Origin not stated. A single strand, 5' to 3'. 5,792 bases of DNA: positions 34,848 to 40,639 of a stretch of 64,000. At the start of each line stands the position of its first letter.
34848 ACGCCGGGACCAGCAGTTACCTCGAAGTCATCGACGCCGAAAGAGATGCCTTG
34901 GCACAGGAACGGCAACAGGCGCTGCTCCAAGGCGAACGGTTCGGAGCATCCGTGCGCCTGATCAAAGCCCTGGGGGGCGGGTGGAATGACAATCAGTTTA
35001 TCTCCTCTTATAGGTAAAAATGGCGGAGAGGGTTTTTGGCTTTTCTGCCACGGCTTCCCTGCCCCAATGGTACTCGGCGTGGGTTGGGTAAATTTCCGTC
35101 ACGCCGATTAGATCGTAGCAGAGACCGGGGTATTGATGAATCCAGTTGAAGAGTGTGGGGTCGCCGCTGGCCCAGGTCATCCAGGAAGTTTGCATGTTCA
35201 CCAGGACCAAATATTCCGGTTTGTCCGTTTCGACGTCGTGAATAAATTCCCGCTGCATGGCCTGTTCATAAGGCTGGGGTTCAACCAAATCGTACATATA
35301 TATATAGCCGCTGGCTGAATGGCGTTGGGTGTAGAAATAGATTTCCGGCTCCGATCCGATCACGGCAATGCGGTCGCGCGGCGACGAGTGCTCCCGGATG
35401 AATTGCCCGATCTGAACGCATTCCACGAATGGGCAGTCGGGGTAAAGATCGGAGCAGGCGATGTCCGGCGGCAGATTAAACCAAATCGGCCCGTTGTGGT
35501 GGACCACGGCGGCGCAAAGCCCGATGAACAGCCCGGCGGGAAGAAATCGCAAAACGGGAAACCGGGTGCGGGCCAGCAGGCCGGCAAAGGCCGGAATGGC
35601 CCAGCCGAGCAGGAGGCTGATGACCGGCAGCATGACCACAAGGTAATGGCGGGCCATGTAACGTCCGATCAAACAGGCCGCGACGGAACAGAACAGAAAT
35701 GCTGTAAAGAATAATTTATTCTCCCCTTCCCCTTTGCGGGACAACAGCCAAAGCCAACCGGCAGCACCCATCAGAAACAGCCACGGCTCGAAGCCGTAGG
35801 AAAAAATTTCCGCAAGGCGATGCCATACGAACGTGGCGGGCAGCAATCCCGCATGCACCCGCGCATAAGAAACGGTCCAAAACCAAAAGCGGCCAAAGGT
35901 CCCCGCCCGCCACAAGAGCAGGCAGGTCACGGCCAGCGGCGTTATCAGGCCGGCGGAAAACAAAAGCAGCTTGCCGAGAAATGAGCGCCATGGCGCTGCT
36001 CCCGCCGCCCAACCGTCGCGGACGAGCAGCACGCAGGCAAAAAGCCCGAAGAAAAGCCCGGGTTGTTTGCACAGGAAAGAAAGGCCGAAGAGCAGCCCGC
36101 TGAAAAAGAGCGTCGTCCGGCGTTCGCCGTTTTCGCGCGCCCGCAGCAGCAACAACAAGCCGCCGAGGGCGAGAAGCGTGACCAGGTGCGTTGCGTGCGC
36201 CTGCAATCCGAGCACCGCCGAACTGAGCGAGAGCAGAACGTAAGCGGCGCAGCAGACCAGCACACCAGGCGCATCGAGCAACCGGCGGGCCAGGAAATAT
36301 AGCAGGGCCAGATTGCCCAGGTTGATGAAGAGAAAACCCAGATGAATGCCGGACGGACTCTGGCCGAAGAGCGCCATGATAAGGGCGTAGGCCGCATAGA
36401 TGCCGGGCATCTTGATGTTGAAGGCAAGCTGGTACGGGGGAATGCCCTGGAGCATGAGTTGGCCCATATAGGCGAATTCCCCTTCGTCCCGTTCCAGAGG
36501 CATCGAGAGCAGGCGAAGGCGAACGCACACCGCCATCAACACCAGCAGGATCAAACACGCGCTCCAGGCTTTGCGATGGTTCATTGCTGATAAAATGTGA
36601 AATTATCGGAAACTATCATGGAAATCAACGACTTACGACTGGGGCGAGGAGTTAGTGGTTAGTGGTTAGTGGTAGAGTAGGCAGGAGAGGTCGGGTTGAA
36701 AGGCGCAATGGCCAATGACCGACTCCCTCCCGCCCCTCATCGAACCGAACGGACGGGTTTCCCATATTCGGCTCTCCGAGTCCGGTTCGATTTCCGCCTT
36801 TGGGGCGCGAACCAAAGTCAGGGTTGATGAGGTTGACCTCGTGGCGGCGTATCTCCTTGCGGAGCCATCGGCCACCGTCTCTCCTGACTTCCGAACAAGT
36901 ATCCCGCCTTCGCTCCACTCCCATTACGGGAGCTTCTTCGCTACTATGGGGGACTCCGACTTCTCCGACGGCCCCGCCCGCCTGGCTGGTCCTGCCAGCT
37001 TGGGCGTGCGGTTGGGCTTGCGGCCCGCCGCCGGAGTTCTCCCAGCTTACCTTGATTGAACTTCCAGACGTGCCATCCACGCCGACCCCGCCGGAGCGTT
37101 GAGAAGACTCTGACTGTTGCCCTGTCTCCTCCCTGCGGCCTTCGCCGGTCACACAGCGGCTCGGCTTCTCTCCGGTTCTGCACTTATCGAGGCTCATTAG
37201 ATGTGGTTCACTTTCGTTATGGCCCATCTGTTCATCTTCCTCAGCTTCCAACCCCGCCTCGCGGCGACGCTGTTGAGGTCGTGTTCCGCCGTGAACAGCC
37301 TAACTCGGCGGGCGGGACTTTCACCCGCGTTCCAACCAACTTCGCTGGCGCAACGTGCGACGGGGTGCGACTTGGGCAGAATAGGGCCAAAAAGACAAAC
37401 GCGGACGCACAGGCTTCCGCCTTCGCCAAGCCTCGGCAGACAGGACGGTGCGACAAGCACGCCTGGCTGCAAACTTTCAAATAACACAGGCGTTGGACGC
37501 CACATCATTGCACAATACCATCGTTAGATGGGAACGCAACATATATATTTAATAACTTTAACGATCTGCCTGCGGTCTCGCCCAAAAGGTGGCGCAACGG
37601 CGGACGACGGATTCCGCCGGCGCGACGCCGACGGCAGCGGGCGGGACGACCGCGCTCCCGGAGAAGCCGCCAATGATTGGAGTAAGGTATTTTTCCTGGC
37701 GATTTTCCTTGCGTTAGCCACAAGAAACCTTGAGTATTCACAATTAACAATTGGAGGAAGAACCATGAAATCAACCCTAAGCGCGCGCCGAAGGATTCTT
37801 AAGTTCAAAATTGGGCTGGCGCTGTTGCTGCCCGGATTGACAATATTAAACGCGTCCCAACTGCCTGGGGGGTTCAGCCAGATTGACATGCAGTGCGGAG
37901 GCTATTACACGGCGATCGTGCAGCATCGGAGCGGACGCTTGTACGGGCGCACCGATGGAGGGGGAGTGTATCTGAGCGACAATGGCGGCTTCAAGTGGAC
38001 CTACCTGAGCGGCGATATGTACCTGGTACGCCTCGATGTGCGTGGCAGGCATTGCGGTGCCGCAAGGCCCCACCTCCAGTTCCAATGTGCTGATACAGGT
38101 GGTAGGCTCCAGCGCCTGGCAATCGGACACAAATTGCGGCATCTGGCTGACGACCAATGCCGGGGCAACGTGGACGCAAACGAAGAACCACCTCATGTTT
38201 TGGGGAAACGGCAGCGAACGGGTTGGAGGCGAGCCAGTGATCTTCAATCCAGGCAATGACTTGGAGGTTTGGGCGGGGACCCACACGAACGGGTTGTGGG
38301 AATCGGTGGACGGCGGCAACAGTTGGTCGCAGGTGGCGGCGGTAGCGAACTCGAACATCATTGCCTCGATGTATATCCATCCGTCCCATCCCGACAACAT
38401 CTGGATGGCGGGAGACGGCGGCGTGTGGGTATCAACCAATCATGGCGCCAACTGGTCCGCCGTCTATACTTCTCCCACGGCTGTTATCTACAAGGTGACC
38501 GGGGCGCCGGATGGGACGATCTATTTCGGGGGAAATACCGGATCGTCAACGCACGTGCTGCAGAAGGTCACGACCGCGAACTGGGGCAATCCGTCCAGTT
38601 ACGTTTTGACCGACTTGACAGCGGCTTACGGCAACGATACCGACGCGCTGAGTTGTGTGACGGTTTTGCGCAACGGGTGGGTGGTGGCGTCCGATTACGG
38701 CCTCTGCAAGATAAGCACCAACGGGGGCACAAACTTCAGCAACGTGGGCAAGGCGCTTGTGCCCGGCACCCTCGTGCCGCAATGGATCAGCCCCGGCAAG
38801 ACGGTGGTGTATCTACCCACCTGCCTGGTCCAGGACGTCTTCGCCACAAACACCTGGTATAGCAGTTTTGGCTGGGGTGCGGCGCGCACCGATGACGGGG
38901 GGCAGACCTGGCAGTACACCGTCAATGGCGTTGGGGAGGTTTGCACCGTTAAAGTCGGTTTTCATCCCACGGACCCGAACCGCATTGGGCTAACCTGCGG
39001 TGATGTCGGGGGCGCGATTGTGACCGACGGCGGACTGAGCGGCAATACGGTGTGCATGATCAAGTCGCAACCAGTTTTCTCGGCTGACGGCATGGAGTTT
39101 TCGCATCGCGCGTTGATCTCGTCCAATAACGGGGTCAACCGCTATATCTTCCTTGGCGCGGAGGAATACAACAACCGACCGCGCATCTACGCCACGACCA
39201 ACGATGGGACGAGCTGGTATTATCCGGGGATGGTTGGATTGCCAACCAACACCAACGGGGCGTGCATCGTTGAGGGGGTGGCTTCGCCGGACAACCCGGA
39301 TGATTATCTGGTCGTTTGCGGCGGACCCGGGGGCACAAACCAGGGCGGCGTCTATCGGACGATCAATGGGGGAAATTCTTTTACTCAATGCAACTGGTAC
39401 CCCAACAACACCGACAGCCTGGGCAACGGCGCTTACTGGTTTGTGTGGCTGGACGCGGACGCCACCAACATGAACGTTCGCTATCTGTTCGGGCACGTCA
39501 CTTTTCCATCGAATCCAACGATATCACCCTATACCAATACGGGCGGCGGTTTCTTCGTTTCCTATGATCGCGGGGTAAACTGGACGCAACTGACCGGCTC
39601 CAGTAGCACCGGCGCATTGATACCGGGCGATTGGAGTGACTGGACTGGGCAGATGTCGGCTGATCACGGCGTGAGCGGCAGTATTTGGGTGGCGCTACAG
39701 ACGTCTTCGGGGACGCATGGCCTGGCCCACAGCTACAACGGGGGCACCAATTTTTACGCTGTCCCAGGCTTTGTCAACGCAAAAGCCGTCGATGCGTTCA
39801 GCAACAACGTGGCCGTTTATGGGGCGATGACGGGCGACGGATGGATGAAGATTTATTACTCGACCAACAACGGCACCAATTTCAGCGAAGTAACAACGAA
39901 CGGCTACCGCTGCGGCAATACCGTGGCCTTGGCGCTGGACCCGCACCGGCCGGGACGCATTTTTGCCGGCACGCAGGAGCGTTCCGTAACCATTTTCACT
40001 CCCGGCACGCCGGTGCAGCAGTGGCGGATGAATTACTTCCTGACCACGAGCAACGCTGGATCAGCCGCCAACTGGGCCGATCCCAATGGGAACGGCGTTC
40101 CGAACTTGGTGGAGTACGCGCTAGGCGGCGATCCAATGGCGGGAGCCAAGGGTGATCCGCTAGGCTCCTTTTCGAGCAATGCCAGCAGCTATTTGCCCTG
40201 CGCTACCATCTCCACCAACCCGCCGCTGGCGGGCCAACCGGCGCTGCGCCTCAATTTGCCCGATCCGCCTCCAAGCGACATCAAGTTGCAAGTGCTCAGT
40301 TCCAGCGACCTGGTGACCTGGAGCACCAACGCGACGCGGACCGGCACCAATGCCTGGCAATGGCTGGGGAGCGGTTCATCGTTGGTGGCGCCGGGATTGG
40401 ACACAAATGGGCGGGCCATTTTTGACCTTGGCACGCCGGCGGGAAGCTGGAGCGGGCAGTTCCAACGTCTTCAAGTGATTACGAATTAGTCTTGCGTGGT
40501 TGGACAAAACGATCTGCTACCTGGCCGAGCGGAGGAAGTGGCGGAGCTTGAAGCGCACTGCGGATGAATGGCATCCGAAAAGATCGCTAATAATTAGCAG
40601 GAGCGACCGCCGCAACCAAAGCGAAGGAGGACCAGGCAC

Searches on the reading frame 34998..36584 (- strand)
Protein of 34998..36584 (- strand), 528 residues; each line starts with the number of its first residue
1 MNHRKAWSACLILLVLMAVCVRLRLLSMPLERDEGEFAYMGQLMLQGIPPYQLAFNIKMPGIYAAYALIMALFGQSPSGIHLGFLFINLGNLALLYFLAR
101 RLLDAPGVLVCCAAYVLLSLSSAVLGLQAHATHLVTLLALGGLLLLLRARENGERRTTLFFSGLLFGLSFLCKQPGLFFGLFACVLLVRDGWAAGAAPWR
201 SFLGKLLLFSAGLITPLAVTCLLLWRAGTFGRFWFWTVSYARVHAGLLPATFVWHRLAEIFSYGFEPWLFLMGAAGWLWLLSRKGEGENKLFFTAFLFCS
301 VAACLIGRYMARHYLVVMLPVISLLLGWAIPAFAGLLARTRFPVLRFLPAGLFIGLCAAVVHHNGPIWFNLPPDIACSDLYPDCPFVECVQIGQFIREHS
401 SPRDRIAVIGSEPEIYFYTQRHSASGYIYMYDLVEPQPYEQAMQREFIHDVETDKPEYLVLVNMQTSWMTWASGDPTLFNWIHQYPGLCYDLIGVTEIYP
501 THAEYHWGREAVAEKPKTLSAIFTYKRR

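Call 99: search_protein_families(library=pfam, proteins=[window:34998-36584:-], max_evalue=0.0001)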
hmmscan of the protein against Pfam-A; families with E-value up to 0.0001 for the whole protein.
window:34998-36584:- (528 aa): 1 family
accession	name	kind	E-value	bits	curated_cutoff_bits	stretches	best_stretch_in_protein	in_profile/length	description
PF13231.12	PMT_2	-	6.8e-10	39.8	26.1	1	60-210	4-155/160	Dolichyl-phosphate-mannose-protein mannosyltransferase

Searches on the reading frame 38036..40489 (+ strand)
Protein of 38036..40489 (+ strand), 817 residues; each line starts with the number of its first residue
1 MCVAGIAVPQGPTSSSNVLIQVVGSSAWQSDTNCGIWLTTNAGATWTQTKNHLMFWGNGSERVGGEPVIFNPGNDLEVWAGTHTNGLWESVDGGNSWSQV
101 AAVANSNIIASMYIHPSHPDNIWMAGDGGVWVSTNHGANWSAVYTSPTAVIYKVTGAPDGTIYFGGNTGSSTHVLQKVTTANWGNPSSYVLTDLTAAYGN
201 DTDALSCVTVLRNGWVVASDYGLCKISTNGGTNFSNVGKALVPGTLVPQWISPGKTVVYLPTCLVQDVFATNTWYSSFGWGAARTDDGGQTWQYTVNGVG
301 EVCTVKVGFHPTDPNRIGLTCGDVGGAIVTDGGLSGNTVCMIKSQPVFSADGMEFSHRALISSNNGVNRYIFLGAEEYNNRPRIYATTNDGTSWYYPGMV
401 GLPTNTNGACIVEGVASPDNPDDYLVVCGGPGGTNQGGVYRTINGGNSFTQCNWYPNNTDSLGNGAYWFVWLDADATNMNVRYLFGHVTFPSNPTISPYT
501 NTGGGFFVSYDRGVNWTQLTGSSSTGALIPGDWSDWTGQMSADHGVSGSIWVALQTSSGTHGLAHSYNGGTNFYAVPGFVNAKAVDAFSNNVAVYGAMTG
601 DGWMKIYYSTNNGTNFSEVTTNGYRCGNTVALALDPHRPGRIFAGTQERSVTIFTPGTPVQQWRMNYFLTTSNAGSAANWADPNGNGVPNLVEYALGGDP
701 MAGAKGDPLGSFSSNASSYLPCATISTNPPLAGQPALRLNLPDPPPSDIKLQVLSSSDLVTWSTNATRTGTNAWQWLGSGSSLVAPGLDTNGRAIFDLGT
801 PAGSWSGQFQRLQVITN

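Call 99: search_protein_families(library=pfam, proteins=[window:38036-40489:+], max_evalue=0.0001)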
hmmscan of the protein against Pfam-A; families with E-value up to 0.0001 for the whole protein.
window:38036-40489:+ (817 aa): 1 family
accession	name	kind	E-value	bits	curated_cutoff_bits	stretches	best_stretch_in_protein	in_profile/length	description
PF15902.12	Sortilin-Vps10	-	2.4e-14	53.4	33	1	87-146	3-63/446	Sortilin, neurotensin receptor 3,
